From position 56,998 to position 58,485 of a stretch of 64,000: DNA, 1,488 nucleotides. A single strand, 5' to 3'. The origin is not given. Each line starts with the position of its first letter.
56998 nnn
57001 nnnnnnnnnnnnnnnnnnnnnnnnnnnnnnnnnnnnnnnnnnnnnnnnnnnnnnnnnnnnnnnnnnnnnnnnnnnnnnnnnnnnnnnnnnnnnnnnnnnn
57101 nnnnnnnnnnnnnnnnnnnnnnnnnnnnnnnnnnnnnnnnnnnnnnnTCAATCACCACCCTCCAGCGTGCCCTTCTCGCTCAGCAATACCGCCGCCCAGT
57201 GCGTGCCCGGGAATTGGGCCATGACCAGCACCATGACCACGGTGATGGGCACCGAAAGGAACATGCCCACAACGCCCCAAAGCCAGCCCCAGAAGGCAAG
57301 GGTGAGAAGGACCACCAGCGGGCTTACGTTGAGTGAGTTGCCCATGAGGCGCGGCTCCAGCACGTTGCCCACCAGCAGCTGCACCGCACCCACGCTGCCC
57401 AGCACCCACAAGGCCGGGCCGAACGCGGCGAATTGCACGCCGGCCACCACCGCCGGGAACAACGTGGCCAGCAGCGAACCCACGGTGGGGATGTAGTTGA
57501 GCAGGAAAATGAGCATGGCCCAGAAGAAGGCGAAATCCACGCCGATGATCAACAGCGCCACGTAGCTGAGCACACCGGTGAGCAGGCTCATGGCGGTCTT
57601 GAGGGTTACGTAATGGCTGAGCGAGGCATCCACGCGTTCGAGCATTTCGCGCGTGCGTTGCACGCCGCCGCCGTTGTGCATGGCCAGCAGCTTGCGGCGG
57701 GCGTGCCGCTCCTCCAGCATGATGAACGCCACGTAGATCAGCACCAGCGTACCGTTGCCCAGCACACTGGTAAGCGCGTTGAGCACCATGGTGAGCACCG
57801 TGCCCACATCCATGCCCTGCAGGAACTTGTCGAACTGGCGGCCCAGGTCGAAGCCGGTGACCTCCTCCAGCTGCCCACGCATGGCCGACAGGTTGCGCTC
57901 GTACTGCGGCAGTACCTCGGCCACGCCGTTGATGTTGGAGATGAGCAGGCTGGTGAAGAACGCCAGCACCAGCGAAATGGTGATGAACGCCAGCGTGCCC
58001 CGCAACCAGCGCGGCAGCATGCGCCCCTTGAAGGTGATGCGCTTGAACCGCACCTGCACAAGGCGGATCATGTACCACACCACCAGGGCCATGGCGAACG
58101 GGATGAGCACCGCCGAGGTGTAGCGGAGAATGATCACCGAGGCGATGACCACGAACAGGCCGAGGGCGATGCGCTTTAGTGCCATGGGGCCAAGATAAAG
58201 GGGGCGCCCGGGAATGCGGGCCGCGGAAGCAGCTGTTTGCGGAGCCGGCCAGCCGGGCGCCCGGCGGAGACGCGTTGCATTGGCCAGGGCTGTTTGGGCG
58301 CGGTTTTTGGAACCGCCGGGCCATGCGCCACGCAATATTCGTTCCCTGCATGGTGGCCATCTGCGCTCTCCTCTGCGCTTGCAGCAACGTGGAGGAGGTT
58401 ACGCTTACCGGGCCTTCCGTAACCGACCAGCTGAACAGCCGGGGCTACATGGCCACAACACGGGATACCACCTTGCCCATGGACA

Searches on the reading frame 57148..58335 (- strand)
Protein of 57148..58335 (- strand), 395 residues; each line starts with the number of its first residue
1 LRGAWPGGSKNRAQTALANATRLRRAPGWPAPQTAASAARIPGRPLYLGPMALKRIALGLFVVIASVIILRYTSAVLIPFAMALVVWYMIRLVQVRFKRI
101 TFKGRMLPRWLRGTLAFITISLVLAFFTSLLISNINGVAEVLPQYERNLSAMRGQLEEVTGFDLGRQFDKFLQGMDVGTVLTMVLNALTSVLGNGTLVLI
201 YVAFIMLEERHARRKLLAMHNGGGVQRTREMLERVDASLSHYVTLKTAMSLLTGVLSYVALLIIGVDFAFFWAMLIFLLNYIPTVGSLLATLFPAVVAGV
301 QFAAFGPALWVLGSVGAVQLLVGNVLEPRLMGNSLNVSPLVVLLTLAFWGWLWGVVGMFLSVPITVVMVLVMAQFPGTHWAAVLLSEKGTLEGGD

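Call 3: search_protein_families(library=pfam, proteins=[window:57148-58335:-], max_evalue=1)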
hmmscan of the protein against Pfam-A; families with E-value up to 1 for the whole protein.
window:57148-58335:- (395 aa): 1 family
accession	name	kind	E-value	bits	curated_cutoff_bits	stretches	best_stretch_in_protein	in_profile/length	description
PF01594.21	AI-2E_transport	-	6.6e-49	167.3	34.3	1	58-373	3-324/327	AI-2E family transporter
